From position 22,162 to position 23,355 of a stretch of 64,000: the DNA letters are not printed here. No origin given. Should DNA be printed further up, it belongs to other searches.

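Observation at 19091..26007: Permease + RACo activase + stand-alone Hcy-methyltransferase + corrinoid protein + non-Pyl MttB + MetH-activation-like domain: candidate folate-independent, methylamine-driven methionine synthase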

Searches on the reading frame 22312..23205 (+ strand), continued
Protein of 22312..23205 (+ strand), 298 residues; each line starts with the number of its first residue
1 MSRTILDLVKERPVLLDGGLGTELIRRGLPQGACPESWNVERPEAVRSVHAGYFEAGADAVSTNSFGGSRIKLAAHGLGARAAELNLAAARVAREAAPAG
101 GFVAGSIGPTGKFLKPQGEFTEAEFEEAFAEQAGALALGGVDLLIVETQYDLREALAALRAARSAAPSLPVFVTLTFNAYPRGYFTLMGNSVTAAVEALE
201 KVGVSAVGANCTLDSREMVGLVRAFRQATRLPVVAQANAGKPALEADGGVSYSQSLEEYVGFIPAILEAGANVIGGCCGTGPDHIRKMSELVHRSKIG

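Call 50: find_homologous_proteins(query=L050:10918-11721:+, max_evalue=1e-10)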
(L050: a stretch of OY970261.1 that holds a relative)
Query L050:10918-11721:+ (268 aa): 543 proteins with E <= 1e-10 among 4065 candidates; the best 120 are listed.
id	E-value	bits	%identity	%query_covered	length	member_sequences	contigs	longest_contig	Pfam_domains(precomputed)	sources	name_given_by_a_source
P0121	1.2e-169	580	100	100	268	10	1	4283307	PF00809.29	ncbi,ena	-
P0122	4.4e-145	500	85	100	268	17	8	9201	PF00809.29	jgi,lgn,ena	jgi:5-methyltetrahydrofolate--homocysteine methyltransferase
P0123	9.4e-142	489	84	100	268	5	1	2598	PF00809.29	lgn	-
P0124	8.1e-141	486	84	100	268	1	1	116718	PF00809.29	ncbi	-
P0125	1.4e-119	416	73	99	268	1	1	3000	PF00809.29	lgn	-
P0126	3.6e-105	369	66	97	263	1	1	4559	PF00809.29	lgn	-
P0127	3.8e-105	369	65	97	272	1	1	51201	PF00809.29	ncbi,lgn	ncbi:MAG: dihydropteroate synthase [Candidatus Aminicenantales bacterium]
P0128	1.5e-104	367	65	97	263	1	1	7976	PF00809.29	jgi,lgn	-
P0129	7.0e-104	365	67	97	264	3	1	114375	PF00809.29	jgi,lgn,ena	-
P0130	1.3e-103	364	65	98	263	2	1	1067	PF00809.29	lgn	-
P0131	8.1e-103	361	63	100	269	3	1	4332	PF00809.29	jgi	-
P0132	2.1e-102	360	63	97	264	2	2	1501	PF00809.29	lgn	-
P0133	2.7e-102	360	65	97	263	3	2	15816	PF00809.29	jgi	-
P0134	2.8e-102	360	65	99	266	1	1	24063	PF00809.29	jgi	jgi:5-methyltetrahydrofolate--homocysteine methyltransferase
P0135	4.6e-102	359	63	98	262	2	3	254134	PF00809.29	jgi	jgi:5-methyltetrahydrofolate--homocysteine methyltransferase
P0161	8.4e-99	348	63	98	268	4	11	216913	PF00809.29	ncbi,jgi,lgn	-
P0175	4.1e-98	346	62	98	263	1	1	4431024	PF00809.29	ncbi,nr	ncbi:MAG: dihydropteroate synthase [Candidatus Aminicenantes bacterium]|nr:MAG: dihydropteroate synt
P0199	4.2e-96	339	62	98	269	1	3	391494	PF00809.29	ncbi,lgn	-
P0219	1.3e-94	334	63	97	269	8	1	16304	PF00809.29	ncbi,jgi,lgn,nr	ncbi:MAG TPA: dihydropteroate synthase [Candidatus Desulfaltia sp.]|nr:dihydropteroate synthase [Can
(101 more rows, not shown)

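Call 51: find_encoding_contigs(protein=P0219, flank=8000, max_places=4)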
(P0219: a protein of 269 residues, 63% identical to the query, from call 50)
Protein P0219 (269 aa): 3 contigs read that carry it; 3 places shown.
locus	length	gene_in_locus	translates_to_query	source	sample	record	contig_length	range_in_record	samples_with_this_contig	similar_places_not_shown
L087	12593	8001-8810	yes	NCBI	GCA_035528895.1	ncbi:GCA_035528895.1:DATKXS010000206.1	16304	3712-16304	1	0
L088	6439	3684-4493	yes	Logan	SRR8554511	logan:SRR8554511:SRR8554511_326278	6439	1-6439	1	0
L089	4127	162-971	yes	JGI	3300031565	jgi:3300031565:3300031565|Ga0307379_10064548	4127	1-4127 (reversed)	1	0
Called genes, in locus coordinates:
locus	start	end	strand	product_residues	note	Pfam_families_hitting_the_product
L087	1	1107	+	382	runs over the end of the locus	PF00149:Metallophos, PF06874:FBPase_2 (faint)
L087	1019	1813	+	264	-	-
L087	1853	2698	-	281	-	PF06977:SdiA-regulated, PF13449:Phytase-like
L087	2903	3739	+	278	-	-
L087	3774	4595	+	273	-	-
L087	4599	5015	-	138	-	PF13581:HATPase_c_2, PF02518:HATPase_c (weak)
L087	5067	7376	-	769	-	PF04389:Peptidase_M28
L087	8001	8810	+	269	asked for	PF00809:Pterin_bind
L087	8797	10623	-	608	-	PF02574:S-methyl_trans, PF02219:MTHFR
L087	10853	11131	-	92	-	-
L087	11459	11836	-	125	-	PF07238:PilZ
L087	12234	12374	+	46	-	-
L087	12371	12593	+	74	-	?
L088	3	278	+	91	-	?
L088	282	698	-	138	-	PF13581:HATPase_c_2, PF02518:HATPase_c (weak)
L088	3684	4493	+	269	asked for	PF00809:Pterin_bind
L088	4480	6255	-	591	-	PF02574:S-methyl_trans, PF02219:MTHFR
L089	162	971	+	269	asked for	PF00809:Pterin_bind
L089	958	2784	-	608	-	PF02574:S-methyl_trans, PF02219:MTHFR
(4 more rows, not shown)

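Call 52: find_encoding_contigs(protein=P0175, flank=8000, max_places=2)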
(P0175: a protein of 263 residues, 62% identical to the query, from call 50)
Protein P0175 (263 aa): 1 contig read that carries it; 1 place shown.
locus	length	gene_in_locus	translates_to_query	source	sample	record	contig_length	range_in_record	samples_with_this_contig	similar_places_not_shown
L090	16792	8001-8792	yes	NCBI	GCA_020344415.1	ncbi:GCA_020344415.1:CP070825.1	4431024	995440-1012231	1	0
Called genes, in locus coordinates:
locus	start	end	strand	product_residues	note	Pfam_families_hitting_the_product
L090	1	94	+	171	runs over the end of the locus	-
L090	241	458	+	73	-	PF00756:Esterase (weak)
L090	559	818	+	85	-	-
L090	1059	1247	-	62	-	-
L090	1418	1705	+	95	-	PF05402:PqqD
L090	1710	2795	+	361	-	PF04055:Radical_SAM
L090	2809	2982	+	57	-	-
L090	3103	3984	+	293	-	PF27840:ScmC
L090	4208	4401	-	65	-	-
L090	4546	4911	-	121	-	-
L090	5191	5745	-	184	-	-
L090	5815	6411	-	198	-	PF00004:AAA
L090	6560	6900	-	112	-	PF01613:Flavin_Reduct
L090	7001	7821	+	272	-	PF00266:Aminotran_5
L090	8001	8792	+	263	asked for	PF00809:Pterin_bind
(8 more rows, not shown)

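Call 64: find_homologous_proteins(query=L087:8797-10620:-, max_evalue=1e-30)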
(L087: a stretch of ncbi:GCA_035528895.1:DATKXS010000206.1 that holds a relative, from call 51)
Query L087:8797-10620:- (607 aa): 8000 proteins with E <= 1e-30 among 8000 candidates; the best 120 are listed.
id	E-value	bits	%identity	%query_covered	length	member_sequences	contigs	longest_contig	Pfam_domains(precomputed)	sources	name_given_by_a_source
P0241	0.0e+0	1362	100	100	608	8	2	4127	PF02574.23,PF02219.24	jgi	-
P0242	0.0e+0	1226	89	100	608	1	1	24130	PF02574.23,PF02219.24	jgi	jgi:methionine synthase I (cobalamin-dependent)/5,10-methylenetetrahydrofolate reductase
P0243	0.0e+0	1226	89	100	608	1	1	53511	PF02574.23,PF02219.24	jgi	jgi:methionine synthase I (cobalamin-dependent)/5,10-methylenetetrahydrofolate reductase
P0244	0.0e+0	1205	87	100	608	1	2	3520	PF02574.23,PF02219.24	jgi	jgi:methionine synthase I (cobalamin-dependent)/5,10-methylenetetrahydrofolate reductase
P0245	0.0e+0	1168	87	97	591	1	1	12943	PF02574.23,PF02219.24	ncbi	-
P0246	0.0e+0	1165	87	97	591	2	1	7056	PF02574.23,PF02219.24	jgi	jgi:methionine synthase I (cobalamin-dependent)/5,10-methylenetetrahydrofolate reductase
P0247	0.0e+0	1132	80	100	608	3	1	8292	PF02574.23,PF02219.24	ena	-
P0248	0.0e+0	1061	78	97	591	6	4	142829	PF02574.23,PF02219.24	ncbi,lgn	-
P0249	0.0e+0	1059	75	100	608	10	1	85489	PF02574.23,PF02219.24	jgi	jgi:methionine synthase / methylenetetrahydrofolate reductase(NADPH)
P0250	0.0e+0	1058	75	100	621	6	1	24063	PF02574.23,PF02219.24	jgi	jgi:homocysteine S-methyltransferase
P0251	0.0e+0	1045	75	100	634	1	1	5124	PF02574.23,PF02219.24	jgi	jgi:methionine synthase I (cobalamin-dependent)/5,10-methylenetetrahydrofolate reductase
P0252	0.0e+0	1043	74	99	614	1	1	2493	PF02574.23,PF02219.24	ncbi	ncbi:MAG: bifunctional homocysteine S-methyltransferase/methylenetetrahydrofolate reductase, partial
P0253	0.0e+0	1035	73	100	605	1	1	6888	PF02574.23,PF02219.24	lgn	-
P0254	0.0e+0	1026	73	100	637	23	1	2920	PF02574.23,PF02219.24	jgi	jgi:homocysteine S-methyltransferase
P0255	0.0e+0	1022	72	100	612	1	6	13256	PF02574.23,PF02219.24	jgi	jgi:homocysteine S-methyltransferase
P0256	0.0e+0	1022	73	100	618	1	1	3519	PF02574.23,PF02219.24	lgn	-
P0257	0.0e+0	1021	72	100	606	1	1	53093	PF02574.23,PF02219.24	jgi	jgi:homocysteine S-methyltransferase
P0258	0.0e+0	1019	72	100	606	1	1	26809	PF02574.23,PF02219.24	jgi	jgi:homocysteine S-methyltransferase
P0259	0.0e+0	1017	74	98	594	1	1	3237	PF02574.23,PF02219.24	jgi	-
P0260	0.0e+0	1016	73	100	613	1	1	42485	PF02574.23,PF02219.24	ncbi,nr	ncbi:MAG: bifunctional homocysteine S-methyltransferase/methylenetetrahydrofolate reductase [Candida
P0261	0.0e+0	1014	74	97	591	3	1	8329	PF02574.23,PF02219.24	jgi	-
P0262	0.0e+0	1014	72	100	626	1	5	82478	PF02574.23,PF02219.24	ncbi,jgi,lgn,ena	-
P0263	0.0e+0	1014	72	100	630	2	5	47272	PF02574.23,PF02219.24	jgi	jgi:homocysteine S-methyltransferase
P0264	0.0e+0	1012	71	100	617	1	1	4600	PF02574.23,PF02219.24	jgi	jgi:methionine synthase I (cobalamin-dependent)/5,10-methylenetetrahydrofolate reductase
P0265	0.0e+0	1012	71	100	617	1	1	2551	PF02574.23,PF02219.24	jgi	jgi:methionine synthase I (cobalamin-dependent)/5,10-methylenetetrahydrofolate reductase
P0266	0.0e+0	1012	71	100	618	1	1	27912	PF02574.23,PF02219.24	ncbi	-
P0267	0.0e+0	1010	72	100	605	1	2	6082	PF02574.23,PF02219.24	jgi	-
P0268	0.0e+0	1010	74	97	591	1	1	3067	PF02574.23,PF02219.24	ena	-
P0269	3.3e-298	1008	71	100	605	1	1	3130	PF02574.23,PF02219.24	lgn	-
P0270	4.5e-298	1008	71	100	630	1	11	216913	PF02574.23,PF02219.24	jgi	-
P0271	4.5e-298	1008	71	100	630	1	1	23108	PF02574.23,PF02219.24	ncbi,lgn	-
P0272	1.2e-297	1006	72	100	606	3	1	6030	PF02574.23,PF02219.24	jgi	jgi:homocysteine S-methyltransferase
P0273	1.5e-297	1006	70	100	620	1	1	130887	PF02574.23,PF02219.24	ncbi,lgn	ncbi:MAG: bifunctional homocysteine S-methyltransferase/methylenetetrahydrofolate reductase [Candida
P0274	1.6e-297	1006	71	99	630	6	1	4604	PF02574.23,PF02219.24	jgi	-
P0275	3.4e-297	1005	73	100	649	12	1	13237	PF02574.23,PF02219.24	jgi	-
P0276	3.7e-297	1005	72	100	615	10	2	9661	PF02574.23,PF02219.24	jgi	-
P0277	6.9e-297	1004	73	98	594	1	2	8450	PF02574.23,PF02219.24,PF00215.31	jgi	jgi:methionine synthase I (cobalamin-dependent)/5,10-methylenetetrahydrofolate reductase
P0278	9.7e-297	1003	72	99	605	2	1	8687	PF02574.23,PF02219.24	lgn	-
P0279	1.6e-296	1003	71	99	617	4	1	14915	PF02574.23,PF02219.24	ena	-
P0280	2.3e-296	1002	72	99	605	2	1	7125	PF02574.23,PF02219.24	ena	-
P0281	7.2e-296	1000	71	100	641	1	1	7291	PF02574.23,PF02219.24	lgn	-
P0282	1.7e-295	999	72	100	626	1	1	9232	PF02574.23,PF02219.24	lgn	-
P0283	2.3e-295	999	72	100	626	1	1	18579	PF02574.23,PF02219.24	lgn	-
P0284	2.4e-295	999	72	100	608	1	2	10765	PF02574.23,PF02219.24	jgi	jgi:methionine synthase I (cobalamin-dependent)/5,10-methylenetetrahydrofolate reductase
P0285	5.7e-295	997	71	98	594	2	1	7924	PF02574.23,PF02219.24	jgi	-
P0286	6.1e-295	997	71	100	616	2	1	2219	PF02574.23,PF02219.24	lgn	-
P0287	2.1e-294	996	72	98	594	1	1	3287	PF02574.23,PF02219.24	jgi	jgi:methionine synthase I (cobalamin-dependent)/5,10-methylenetetrahydrofolate reductase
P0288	2.2e-294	996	72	98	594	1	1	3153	PF02574.23,PF02219.24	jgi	jgi:methionine synthase I (cobalamin-dependent)/5,10-methylenetetrahydrofolate reductase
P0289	3.3e-294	995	72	98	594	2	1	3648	PF02574.23,PF02219.24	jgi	jgi:methionine synthase I (cobalamin-dependent)/5,10-methylenetetrahydrofolate reductase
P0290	6.2e-294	994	72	98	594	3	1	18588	PF02574.23,PF02219.24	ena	-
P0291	1.7e-293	993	73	97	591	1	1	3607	PF02574.23,PF02219.24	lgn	-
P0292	1.8e-293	993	72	100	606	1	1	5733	PF02574.23,PF02219.24,PF00215.31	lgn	-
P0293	2.7e-293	992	71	100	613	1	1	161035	PF02574.23,PF02219.24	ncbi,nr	ncbi:MAG: bifunctional homocysteine S-methyltransferase/methylenetetrahydrofolate reductase [Candida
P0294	2.9e-293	992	71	100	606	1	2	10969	PF02574.23,PF02219.24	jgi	jgi:methionine synthase I (cobalamin-dependent)/5,10-methylenetetrahydrofolate reductase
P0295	3.3e-293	992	72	100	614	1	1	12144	PF02574.23,PF02219.24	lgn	-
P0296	7.2e-293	991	70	100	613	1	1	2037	PF02574.23,PF02219.24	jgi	jgi:homocysteine S-methyltransferase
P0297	1.5e-292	990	72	97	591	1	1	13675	PF02574.23,PF02219.24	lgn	-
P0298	2.8e-292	989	73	97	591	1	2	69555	PF02574.23,PF02219.24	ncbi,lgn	-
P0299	4.0e-292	988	72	98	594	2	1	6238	PF02574.23,PF02219.24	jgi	jgi:methionine synthase I (cobalamin-dependent)/5,10-methylenetetrahydrofolate reductase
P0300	4.2e-292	988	72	98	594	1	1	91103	PF02574.23,PF02219.24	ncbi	-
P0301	5.3e-292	988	70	99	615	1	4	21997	PF02574.23,PF02219.24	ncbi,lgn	ncbi:MAG: bifunctional homocysteine S-methyltransferase/methylenetetrahydrofolate reductase [Candida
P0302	1.1e-291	987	72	96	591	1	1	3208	PF02574.23,PF02219.24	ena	-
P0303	3.6e-291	985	71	100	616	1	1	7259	PF02574.23,PF02219.24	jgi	jgi:methionine synthase I (cobalamin-dependent)/5,10-methylenetetrahydrofolate reductase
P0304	4.6e-291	985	72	97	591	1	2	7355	PF02574.23,PF02219.24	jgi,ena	-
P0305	4.7e-291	985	71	98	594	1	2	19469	PF02574.23,PF02219.24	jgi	-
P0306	4.9e-291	984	70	100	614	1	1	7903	PF02574.23,PF02219.24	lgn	-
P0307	1.4e-290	983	72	98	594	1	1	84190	PF02574.23,PF02219.24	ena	-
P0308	1.5e-290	983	72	98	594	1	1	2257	PF02574.23,PF02219.24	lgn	-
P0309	1.5e-290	983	72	98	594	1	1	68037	PF02574.23,PF02219.24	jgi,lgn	-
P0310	1.6e-290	983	71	100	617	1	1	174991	PF02574.23,PF02219.24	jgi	jgi:homocysteine S-methyltransferase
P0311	2.0e-290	982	70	99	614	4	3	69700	PF02574.23,PF02219.24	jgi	-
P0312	2.3e-290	982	71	97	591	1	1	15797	PF02574.23,PF02219.24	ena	-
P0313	5.6e-290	981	70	100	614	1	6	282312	PF02574.23,PF02219.24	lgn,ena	-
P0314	6.9e-290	981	72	98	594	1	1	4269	PF02574.23,PF02219.24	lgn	-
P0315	8.2e-290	980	69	100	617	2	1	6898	PF02574.23,PF02219.24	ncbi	-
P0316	1.4e-289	980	71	98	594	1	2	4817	PF02574.23,PF02219.24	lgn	-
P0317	1.5e-289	980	70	100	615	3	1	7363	PF02574.23,PF02219.24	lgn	-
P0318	1.7e-289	979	71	100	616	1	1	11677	PF02574.23,PF02219.24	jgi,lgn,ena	-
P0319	1.7e-289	979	71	100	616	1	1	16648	PF02574.23,PF02219.24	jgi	jgi:methionine synthase I (cobalamin-dependent)/5,10-methylenetetrahydrofolate reductase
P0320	2.6e-289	979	70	100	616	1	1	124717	PF02574.23,PF02219.24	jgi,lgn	jgi:homocysteine S-methyltransferase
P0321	3.4e-289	978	69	100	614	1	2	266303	PF02574.23,PF02219.24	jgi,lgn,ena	-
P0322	3.5e-289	978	71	100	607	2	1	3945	PF02574.23,PF02219.24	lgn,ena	-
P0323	3.5e-289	978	72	97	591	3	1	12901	PF02574.23,PF02219.24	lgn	-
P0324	3.8e-289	978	70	100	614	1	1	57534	PF02574.23,PF02219.24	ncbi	-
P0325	4.5e-289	978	70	100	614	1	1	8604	PF02574.23,PF02219.24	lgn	-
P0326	4.6e-289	978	70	100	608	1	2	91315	PF02574.23,PF02219.24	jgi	jgi:methionine synthase I (cobalamin-dependent)/5,10-methylenetetrahydrofolate reductase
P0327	4.9e-289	978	69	99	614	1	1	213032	PF02574.23,PF02219.24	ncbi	ncbi:MAG: bifunctional homocysteine S-methyltransferase/methylenetetrahydrofolate reductase [Candida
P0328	5.9e-289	978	70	98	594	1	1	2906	PF02574.23,PF02219.24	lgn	-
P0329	5.9e-289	978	70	100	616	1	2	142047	PF02574.23,PF02219.24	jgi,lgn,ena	-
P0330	6.2e-289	978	70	100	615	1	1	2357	PF02574.23,PF02219.24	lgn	-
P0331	6.5e-289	977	72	97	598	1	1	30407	PF02574.23,PF02219.24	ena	-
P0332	6.9e-289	977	69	100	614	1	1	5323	PF02574.23,PF02219.24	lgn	-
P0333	7.5e-289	977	70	99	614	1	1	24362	PF02574.23,PF02219.24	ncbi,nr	ncbi:MAG: bifunctional homocysteine S-methyltransferase/methylenetetrahydrofolate reductase [Candida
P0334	1.1e-288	977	72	97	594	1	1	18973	PF02574.23,PF02219.24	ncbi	-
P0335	1.5e-288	976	72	98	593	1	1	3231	PF02574.23,PF02219.24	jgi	jgi:homocysteine S-methyltransferase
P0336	1.6e-288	976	72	97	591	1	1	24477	PF02574.23,PF02219.24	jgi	jgi:homocysteine S-methyltransferase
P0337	2.2e-288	976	72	97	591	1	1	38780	PF02574.23,PF02219.24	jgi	jgi:homocysteine S-methyltransferase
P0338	2.2e-288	976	72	98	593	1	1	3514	PF02574.23,PF02219.24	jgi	jgi:homocysteine S-methyltransferase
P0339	2.7e-288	975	72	97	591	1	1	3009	PF02574.23,PF02219.24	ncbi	-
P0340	2.8e-288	975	69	100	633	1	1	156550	PF02574.23,PF02219.24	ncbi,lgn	ncbi:MAG: bifunctional homocysteine S-methyltransferase/methylenetetrahydrofolate reductase [Candida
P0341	3.1e-288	975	70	100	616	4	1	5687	PF02574.23,PF02219.24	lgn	-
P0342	5.3e-288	974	69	99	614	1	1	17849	PF02574.23,PF02219.24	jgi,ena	-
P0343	5.5e-288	974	71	97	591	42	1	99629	PF02574.23,PF02219.24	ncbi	-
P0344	6.0e-288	974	69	99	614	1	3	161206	PF02574.23,PF02219.24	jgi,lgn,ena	-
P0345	7.0e-288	974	69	100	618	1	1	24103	PF02574.23,PF02219.24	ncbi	ncbi:MAG: bifunctional homocysteine S-methyltransferase/methylenetetrahydrofolate reductase [Candida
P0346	7.0e-288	974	68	100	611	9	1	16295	PF02574.23,PF02219.24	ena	-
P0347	8.3e-288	974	70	99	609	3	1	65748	PF02574.23,PF02219.24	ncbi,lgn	-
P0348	1.1e-287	973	69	99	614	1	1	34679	PF02574.23,PF02219.24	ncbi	ncbi:MAG: bifunctional homocysteine S-methyltransferase/methylenetetrahydrofolate reductase [Candida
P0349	1.4e-287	973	71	97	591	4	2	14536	PF02574.23,PF02219.24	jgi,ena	-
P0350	2.5e-287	972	71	100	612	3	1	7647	PF02574.23,PF02219.24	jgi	-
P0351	2.5e-287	972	72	98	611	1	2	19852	PF02574.23,PF02219.24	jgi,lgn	-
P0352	2.5e-287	972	69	100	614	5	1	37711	PF02574.23,PF02219.24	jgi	jgi:methionine synthase I (cobalamin-dependent)/5,10-methylenetetrahydrofolate reductase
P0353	4.2e-287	971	69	100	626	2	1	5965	PF02574.23,PF02219.24,PF00215.31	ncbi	-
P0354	5.1e-287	971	71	98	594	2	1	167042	PF02574.23,PF02219.24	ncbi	-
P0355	8.2e-287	971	70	99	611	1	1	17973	PF02574.23,PF02219.24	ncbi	-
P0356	9.2e-287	970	71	98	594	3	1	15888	PF02574.23,PF02219.24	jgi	jgi:homocysteine S-methyltransferase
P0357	1.1e-286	970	69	100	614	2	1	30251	PF02574.23,PF02219.24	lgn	-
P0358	1.2e-286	970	70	98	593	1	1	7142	PF02574.23,PF02219.24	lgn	-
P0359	1.3e-286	970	69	99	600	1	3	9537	PF02574.23,PF02219.24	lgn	-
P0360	1.6e-286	970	69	100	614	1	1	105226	PF02574.23,PF02219.24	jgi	-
